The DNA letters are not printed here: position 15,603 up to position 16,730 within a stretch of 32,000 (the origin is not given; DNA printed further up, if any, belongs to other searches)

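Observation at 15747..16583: Adenylate kinase paralog with a lipoprotein signal peptide, predicted to be exported or membrane-tethered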

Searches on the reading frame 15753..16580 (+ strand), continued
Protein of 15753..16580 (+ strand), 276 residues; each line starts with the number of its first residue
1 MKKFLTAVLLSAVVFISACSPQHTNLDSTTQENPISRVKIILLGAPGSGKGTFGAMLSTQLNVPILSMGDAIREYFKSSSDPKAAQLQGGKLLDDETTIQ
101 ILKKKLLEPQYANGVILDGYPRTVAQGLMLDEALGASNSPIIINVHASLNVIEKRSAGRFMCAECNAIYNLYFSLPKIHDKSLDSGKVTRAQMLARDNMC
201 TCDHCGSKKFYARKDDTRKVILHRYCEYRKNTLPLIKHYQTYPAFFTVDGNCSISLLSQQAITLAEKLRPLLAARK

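Call 35: find_encoding_contigs(protein=P0236, flank=10000, max_places=2)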
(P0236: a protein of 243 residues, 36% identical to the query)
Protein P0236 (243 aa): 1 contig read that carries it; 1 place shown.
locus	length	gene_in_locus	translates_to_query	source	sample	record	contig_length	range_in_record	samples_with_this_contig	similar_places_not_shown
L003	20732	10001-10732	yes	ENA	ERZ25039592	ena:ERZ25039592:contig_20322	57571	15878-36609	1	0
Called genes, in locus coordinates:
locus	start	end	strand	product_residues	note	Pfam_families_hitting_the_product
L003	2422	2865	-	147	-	PF20143:NAD_kinase_C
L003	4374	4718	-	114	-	PF13292:DXP_synthase_N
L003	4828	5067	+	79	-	-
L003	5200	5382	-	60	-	PF02609:Exonuc_VII_S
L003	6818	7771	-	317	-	PF00850:Hist_deacetyl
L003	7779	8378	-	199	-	PF16036:Chalcone_3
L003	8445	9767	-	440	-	-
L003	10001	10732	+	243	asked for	PF00406:ADK, PF13207:AAA_17, PF13238:AAA_18 (weak), PF17213:Hydin_ADK (faint), PF05191:ADK_lid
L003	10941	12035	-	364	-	-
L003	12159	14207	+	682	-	-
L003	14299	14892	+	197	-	-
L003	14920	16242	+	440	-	-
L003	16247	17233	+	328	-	PF02517:Rce1-like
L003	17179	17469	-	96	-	-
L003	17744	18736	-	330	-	-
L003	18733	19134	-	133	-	-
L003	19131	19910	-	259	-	-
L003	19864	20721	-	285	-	-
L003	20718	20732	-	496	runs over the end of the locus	PF00023:Ank (faint), PF12796:Ank_2, PF13606:Ank_3 (faint), PF13857:Ank_5 (faint)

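Call 36: find_encoding_contigs(protein=P0210, flank=10000, max_places=2)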
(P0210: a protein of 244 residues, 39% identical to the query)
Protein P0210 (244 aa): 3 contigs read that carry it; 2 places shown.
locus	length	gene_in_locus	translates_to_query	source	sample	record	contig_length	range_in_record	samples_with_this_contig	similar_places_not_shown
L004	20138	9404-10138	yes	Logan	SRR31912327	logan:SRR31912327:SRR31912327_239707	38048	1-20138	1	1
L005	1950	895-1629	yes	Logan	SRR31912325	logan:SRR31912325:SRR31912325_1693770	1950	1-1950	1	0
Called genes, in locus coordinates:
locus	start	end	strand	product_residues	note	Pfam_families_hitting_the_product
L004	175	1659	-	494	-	-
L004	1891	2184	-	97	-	-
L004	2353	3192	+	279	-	-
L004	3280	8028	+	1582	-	-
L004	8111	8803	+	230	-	-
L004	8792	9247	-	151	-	-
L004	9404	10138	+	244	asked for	PF00406:ADK, PF13207:AAA_17, PF13238:AAA_18 (weak), PF05191:ADK_lid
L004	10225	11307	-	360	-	-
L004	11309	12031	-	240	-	PF09335:VTT_dom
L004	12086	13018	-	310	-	-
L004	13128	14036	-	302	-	PF01435:Peptidase_M48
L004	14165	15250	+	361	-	-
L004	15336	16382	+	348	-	PF20597:pAdhesive_15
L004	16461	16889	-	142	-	-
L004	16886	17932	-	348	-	PF00793:DAHP_synth_1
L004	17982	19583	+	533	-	-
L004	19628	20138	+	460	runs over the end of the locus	PF01235:Na_Ala_symp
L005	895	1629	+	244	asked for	PF00406:ADK, PF13207:AAA_17, PF13238:AAA_18 (weak), PF05191:ADK_lid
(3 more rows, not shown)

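Call 37: find_homologous_proteins(query=P0210)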
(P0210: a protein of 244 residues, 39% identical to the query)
Query P0210 (244 aa): 8000 proteins with E <= 0.001 among 8000 candidates; the best 120 are listed.
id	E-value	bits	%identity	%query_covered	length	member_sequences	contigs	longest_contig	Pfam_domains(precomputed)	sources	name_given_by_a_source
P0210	7.6e-157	537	100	100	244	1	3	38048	PF00406.30,PF05191.21,PF13207.13,PF13238.13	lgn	-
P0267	1.1e-139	481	87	100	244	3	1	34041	PF00406.30,PF05191.21,PF13671.13,PF13207.13,PF13238.13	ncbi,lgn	-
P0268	7.9e-93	328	67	86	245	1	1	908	PF00406.30,PF05191.21,PF13207.13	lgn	-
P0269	1.0e-92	328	62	98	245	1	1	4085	PF00406.30,PF05191.21,PF13207.13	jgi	jgi:adenylate kinase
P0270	2.9e-92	326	64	98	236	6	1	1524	PF00406.30,PF05191.21,PF13207.13,PF13238.13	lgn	-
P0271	4.6e-92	325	69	86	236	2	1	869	PF00406.30,PF05191.21,PF13207.13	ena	-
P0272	8.4e-92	325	63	98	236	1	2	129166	PF00406.30,PF05191.21,PF13207.13,PF13238.13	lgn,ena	-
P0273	8.7e-92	325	65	95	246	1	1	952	PF00406.30,PF05191.21,PF13207.13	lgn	-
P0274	8.7e-92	325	63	98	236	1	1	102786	PF00406.30,PF05191.21,PF13207.13,PF13238.13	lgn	-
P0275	3.3e-91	323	63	98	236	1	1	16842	PF00406.30,PF05191.21,PF13207.13,PF13238.13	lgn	-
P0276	3.3e-91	323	63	96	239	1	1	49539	PF00406.30,PF05191.21,PF13671.13,PF13207.13,PF13238.13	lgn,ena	-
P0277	1.6e-90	320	64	95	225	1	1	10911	PF00406.30,PF05191.21,PF13671.13,PF13207.13,PF13238.13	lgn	-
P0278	3.3e-90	319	62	98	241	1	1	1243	PF00406.30,PF05191.21,PF13207.13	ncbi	-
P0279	4.8e-90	319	61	98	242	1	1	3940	PF00406.30,PF05191.21,PF13207.13,PF13238.13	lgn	-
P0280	6.5e-90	318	64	95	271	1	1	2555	PF00406.30,PF05191.21,PF13207.13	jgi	jgi:adenylate kinase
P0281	9.2e-90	318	61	98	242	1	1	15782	PF00406.30,PF05191.21,PF13207.13,PF13238.13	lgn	-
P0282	1.1e-89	318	60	98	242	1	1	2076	PF00406.30,PF05191.21,PF13671.13,PF13207.13,PF13238.13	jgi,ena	-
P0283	7.9e-89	315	62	94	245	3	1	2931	PF00406.30,PF05191.21,PF13207.13,PF13238.13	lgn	-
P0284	1.2e-88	314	63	95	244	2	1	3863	PF17213.10,PF00406.30,PF05191.21,PF13207.13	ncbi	-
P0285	2.0e-88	314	61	95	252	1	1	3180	PF00406.30,PF05191.21,PF13671.13,PF13207.13,PF13238.13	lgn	-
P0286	2.5e-88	313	66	89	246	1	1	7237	PF17213.10,PF00406.30,PF05191.21,PF13207.13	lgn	-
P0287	3.1e-88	313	64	87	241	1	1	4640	PF17213.10,PF00406.30,PF05191.21,PF13207.13,PF13238.13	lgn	-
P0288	5.0e-88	312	62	97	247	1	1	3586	PF00406.30,PF05191.21,PF13207.13,PF13238.13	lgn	-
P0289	7.4e-88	312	61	98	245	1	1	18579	PF00406.30,PF05191.21,PF13207.13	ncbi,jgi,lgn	-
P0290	9.0e-88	311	65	85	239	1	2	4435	PF00406.30,PF05191.21,PF13207.13,PF13238.13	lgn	-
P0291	1.1e-87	311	62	93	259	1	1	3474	PF17213.10,PF00406.30,PF05191.21,PF13671.13,PF13207.13,PF13238.13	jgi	jgi:adenylate kinase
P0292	1.4e-87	311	61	98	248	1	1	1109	PF00406.30,PF05191.21,PF13207.13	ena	-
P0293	1.6e-87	311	62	95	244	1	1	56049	PF00406.30,PF05191.21,PF13207.13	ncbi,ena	-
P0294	1.9e-87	310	62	96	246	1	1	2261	PF00406.30,PF05191.21,PF13671.13,PF13207.13,PF13238.13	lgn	-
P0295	2.0e-87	310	62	95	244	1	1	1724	PF00406.30,PF05191.21,PF13207.13,PF13238.13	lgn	-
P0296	2.4e-87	310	60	94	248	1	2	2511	PF00406.30,PF05191.21,PF13207.13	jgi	jgi:adenylate kinase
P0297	2.5e-87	310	60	95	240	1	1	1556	PF17213.10,PF00406.30,PF05191.21,PF13207.13,PF13238.13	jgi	jgi:adenylate kinase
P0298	3.2e-87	310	59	98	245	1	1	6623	PF00406.30,PF05191.21,PF13671.13,PF13207.13,PF13238.13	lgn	-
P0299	4.7e-87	309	61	96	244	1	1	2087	PF17213.10,PF00406.30,PF05191.21,PF13671.13,PF13207.13,PF13238.13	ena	-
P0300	7.8e-87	308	60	99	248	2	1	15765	PF17213.10,PF00406.30,PF05191.21,PF13671.13,PF13207.13,PF13238.13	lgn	-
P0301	8.1e-87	308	60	98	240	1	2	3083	PF00406.30,PF05191.21,PF13207.13,PF13238.13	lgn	-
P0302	8.8e-87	308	60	94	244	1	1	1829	PF00406.30,PF05191.21,PF13671.13,PF13207.13,PF13238.13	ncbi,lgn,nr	ncbi:MAG TPA: adenylate kinase [Parachlamydiaceae bacterium]|nr:adenylate kinase [Parachlamydiaceae 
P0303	1.0e-86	308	62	96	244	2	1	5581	PF00406.30,PF05191.21,PF13671.13,PF13207.13,PF13238.13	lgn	-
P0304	1.1e-86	308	56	98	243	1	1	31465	PF17213.10,PF00406.30,PF05191.21,PF13207.13,PF13238.13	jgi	jgi:adenylate kinase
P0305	2.3e-86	307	66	84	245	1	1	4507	PF17213.10,PF00406.30,PF05191.21,PF13207.13,PF13238.13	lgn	-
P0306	5.2e-86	306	60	98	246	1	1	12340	PF00406.30,PF05191.21,PF13207.13,PF13238.13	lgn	-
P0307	5.5e-86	306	60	97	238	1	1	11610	PF00406.30,PF05191.21,PF13671.13,PF13207.13,PF13238.13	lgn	-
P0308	5.6e-86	306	60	96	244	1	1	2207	PF00406.30,PF05191.21,PF13207.13,PF13238.13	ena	-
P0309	1.0e-85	305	63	87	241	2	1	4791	PF00406.30,PF05191.21,PF13671.13,PF13207.13,PF13238.13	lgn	-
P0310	1.2e-85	305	66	85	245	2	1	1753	PF17213.10,PF00406.30,PF05191.21,PF13207.13,PF13238.13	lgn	-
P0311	1.5e-85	304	64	90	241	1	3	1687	PF17213.10,PF00406.30,PF05191.21,PF13207.13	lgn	-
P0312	1.7e-85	304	63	86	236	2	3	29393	PF17213.10,PF00406.30,PF05191.21,PF13671.13,PF13207.13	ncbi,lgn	-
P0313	2.0e-85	304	62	87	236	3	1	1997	PF17213.10,PF00406.30,PF05191.21,PF13207.13,PF13238.13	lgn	-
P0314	2.3e-85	304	59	97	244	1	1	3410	PF00406.30,PF05191.21,PF13207.13,PF13238.13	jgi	jgi:adenylate kinase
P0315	3.7e-85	303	59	93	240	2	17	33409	PF00406.30,PF05191.21,PF13207.13,PF13238.13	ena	-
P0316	4.9e-85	302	61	96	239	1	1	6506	PF17213.10,PF00406.30,PF05191.21,PF13207.13,PF13238.13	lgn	-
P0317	5.7e-85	302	59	97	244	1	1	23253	PF17213.10,PF00406.30,PF05191.21,PF13671.13,PF13207.13,PF13238.13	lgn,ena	-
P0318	5.7e-85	302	60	96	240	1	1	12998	PF00406.30,PF05191.21,PF13207.13,PF13238.13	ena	-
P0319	6.0e-85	302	58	96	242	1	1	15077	PF00406.30,PF05191.21,PF13671.13,PF13207.13,PF13238.13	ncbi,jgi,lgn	-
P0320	7.2e-85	302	59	98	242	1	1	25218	PF00406.30,PF05191.21,PF13671.13,PF13207.13,PF13238.13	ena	-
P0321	8.6e-85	302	58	95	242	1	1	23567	PF00406.30,PF05191.21,PF13207.13,PF13238.13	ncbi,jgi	jgi:adenylate kinase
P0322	9.7e-85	302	60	98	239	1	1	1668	PF17213.10,PF00406.30,PF05191.21,PF13207.13,PF13238.13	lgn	-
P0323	1.4e-84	301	61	93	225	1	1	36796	PF00406.30,PF05191.21,PF13207.13,PF13238.13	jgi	-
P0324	1.7e-84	301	62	89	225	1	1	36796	PF00406.30,PF05191.21,PF13207.13,PF13238.13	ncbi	-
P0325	1.9e-84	301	61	96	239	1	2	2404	PF17213.10,PF00406.30,PF05191.21,PF13207.13,PF13238.13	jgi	jgi:adenylate kinase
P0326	2.2e-84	300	58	97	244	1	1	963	PF00406.30,PF05191.21,PF13207.13,PF13238.13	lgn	-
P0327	2.8e-84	300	58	96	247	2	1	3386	PF00406.30,PF05191.21,PF13671.13,PF13207.13,PF13238.13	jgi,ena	-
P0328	2.9e-84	300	59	95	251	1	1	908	PF00406.30,PF05191.21,PF13207.13,PF13238.13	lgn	-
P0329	3.3e-84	300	62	91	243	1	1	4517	PF00406.30,PF05191.21,PF13671.13,PF13207.13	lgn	-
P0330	3.7e-84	300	58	98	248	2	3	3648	PF17213.10,PF00406.30,PF05191.21,PF13207.13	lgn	-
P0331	4.1e-84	299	58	95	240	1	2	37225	PF00406.30,PF05191.21,PF13207.13,PF13238.13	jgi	jgi:adenylate kinase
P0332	4.4e-84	299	59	96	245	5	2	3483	PF17213.10,PF00406.30,PF05191.21,PF13671.13,PF13207.13,PF13238.13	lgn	-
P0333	5.2e-84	299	63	86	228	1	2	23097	PF00406.30,PF05191.21,PF13671.13,PF13207.13,PF13238.13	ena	-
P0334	5.4e-84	299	59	93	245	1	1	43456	PF00406.30,PF05191.21,PF13207.13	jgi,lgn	jgi:adenylate kinase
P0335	6.3e-84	299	59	95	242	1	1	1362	PF17213.10,PF00406.30,PF05191.21,PF13207.13,PF13238.13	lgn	-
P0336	7.4e-84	299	59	96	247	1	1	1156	PF00406.30,PF05191.21,PF13671.13,PF13207.13,PF13238.13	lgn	-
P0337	8.5e-84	298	60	89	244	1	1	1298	PF00406.30,PF05191.21,PF13671.13,PF13207.13,PF13238.13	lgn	-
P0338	9.2e-84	298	59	95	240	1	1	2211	PF00406.30,PF05191.21,PF13207.13,PF13238.13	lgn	-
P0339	1.3e-83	298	58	99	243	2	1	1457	PF17213.10,PF00406.30,PF05191.21,PF13207.13,PF13238.13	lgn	-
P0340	1.5e-83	298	57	97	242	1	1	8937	PF00406.30,PF05191.21,PF13207.13,PF13238.13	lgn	-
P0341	1.6e-83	298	58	93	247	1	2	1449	PF00406.30,PF05191.21,PF13207.13,PF13238.13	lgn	-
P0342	2.2e-83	297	64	86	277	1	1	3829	PF17213.10,PF00406.30,PF05191.21,PF13207.13,PF13238.13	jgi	jgi:adenylate kinase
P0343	2.6e-83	297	64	86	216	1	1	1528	PF17213.10,PF00406.30,PF05191.21,PF13207.13,PF13238.13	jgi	jgi:adenylate kinase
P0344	3.2e-83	297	63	91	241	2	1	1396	PF17213.10,PF00406.30,PF05191.21,PF13207.13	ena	-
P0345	3.3e-83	297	56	99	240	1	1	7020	PF00406.30,PF05191.21,PF13671.13,PF13207.13,PF13238.13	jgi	jgi:adenylate kinase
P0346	3.4e-83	296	60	96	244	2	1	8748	PF17213.10,PF00406.30,PF05191.21,PF13671.13,PF13207.13,PF13238.13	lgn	-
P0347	3.6e-83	296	59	95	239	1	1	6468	PF17213.10,PF00406.30,PF05191.21,PF13207.13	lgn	-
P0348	5.2e-83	296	57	99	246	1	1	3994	PF00406.30,PF05191.21,PF13207.13,PF13238.13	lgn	-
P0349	7.7e-83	295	57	98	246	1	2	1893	PF00406.30,PF05191.21,PF13207.13,PF13238.13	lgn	-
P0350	8.4e-83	295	64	86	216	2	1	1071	PF17213.10,PF00406.30,PF05191.21,PF13207.13,PF13238.13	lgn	-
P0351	9.7e-83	295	59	95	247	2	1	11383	PF17213.10,PF00406.30,PF05191.21,PF13671.13,PF13207.13,PF13238.13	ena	-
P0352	1.0e-82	295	60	90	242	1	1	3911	PF00406.30,PF05191.21,PF13207.13,PF13238.13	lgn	-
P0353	1.4e-82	294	61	87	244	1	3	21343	PF17213.10,PF00406.30,PF05191.21,PF13207.13,PF13238.13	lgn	-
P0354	1.5e-82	294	61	85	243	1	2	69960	PF00406.30,PF05191.21,PF13671.13,PF13207.13,PF13238.13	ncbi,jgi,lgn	-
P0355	1.5e-82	294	59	88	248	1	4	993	PF00406.30,PF05191.21,PF13207.13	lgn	-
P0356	2.1e-82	294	57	98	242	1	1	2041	PF00406.30,PF05191.21,PF13207.13,PF13238.13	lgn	-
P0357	4.6e-82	293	57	96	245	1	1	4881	PF00406.30,PF05191.21,PF13207.13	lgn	-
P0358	4.8e-82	293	58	95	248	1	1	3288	PF00406.30,PF05191.21,PF13671.13,PF13207.13,PF13238.13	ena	-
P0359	7.1e-82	292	63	84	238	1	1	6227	PF00406.30,PF05191.21,PF13207.13,PF13238.13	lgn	-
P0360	8.2e-82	292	56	99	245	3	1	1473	PF00406.30,PF05191.21,PF13207.13,PF13238.13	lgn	-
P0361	8.8e-82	292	62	86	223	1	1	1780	PF17213.10,PF00406.30,PF05191.21,PF13207.13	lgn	-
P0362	8.9e-82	292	59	93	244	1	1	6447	PF00406.30,PF05191.21,PF13207.13,PF13238.13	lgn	-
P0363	1.2e-81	291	59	89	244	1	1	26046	PF17213.10,PF00406.30,PF05191.21,PF13207.13,PF13238.13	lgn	-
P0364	1.4e-81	291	57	95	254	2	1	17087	PF17213.10,PF00406.30,PF05191.21,PF13207.13,PF13238.13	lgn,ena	-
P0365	1.6e-81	291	56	98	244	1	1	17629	PF17213.10,PF00406.30,PF05191.21,PF13207.13,PF13238.13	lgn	-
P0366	1.9e-81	291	58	96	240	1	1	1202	PF00406.30,PF05191.21,PF13207.13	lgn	-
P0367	3.1e-81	290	62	85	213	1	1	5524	PF00406.30,PF05191.21,PF13207.13,PF13238.13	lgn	-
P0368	7.5e-81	289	64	85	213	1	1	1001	PF17213.10,PF00406.30,PF05191.21,PF13207.13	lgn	-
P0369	9.2e-81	289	57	95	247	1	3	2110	PF00406.30,PF05191.21,PF13207.13,PF13238.13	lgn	-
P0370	1.6e-80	288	59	95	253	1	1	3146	PF00406.30,PF05191.21,PF13207.13,PF13238.13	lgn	-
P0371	1.6e-80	288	57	95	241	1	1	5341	PF00406.30,PF05191.21,PF13207.13,PF13238.13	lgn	-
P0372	1.8e-80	288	55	98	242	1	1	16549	PF17213.10,PF00406.30,PF05191.21,PF13207.13,PF13238.13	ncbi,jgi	-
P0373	2.3e-80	287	57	95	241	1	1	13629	PF00406.30,PF13671.13,PF13207.13,PF13238.13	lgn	-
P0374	4.5e-80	286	58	92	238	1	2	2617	PF00406.30,PF05191.21,PF13207.13,PF13238.13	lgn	-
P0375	7.5e-80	286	58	99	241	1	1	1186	PF00406.30,PF05191.21,PF13207.13,PF13238.13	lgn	-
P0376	1.5e-79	285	61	85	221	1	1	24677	PF00406.30,PF05191.21,PF13207.13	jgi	jgi:adenylate kinase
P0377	2.3e-79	284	59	89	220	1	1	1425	PF00406.30,PF05191.21,PF13207.13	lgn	-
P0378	2.4e-79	284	62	85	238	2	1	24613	PF00406.30,PF05191.21,PF13671.13,PF13207.13,PF13238.13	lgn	-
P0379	3.2e-79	283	58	92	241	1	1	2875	PF00406.30,PF05191.21,PF13207.13,PF13238.13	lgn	-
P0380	3.4e-79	283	56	100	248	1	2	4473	PF00406.30,PF05191.21,PF13671.13,PF13207.13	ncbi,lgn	-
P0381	3.9e-79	283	64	84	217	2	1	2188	PF17213.10,PF00406.30,PF05191.21,PF13207.13,PF13238.13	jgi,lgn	jgi:adenylate kinase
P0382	6.2e-79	283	55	95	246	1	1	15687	PF00406.30,PF05191.21,PF13671.13,PF13207.13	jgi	-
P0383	9.2e-79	282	59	90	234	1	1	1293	PF00406.30,PF05191.21,PF13207.13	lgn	-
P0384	1.4e-78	281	56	97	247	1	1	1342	PF00406.30,PF05191.21,PF13207.13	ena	-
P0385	1.6e-78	281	55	98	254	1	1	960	PF00406.30,PF05191.21,PF13671.13,PF13207.13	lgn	-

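Call 39: find_encoding_contigs(protein=P0181, flank=10000, max_places=2)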
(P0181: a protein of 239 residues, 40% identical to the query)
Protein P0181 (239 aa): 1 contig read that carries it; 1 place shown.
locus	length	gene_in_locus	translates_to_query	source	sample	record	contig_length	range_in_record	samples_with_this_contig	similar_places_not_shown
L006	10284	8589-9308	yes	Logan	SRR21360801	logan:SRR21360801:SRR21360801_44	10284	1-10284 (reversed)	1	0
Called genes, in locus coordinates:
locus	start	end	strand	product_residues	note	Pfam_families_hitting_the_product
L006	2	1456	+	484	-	?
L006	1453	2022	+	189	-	PF02669:KdpC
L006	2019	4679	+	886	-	PF02702:KdpD, PF13493:DUF4118, PF13492:GAF_3 (faint), PF02518:HATPase_c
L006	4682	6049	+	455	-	PF03448:MgtE_N, PF00571:CBS, PF01769:MgtE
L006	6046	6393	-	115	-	-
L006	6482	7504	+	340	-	PF08240:ADH_N, PF00107:ADH_zinc_N, PF13602:ADH_zinc_N_2 (weak)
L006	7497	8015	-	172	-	PF03729:DUF308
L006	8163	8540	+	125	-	PF11964:SpoIIAA-like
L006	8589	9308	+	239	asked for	PF00406:ADK, PF13207:AAA_17, PF13238:AAA_18 (faint), PF05191:ADK_lid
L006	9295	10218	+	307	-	PF00561:Abhydrolase_1, PF12146:Hydrolase_4, PF12697:Abhydrolase_6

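Call 40: predict_structure(alignment_id=A3)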
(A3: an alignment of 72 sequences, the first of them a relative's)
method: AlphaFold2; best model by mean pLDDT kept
length: 276 residues; sequences in the alignment: 72
mean_pLDDT: 90.0   pTM: 0.83
mean pLDDT of the five models: 90.0, 89.3, 89.1, 87.9, 86.3
residues with pLDDT >= 90: 216; 70-90: 31; 50-70: 17; < 50: 12
segments of 3 or more residues with pLDDT < 50: 1-3, 9-12
pLDDT, mean of each block of 10 residues (from residue 1): 46 51 58 95 97 98 97 90 86 93 97 97 96 94 98 95 95 94 89 90 96 93 95 96 97 96 98 92
secondary structure, 60 per line:
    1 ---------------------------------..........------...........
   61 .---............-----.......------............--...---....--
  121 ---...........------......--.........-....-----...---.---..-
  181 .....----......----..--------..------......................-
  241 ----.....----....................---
elements in order: H34-37 E38-43 H50-61 E65-67 H68-76 H82-88 H95-106 E115-118 H124-134 E141-146 H149-157 E159-162 E168-170 H181-185 H190-195 H218-239 E245-249 H254-273
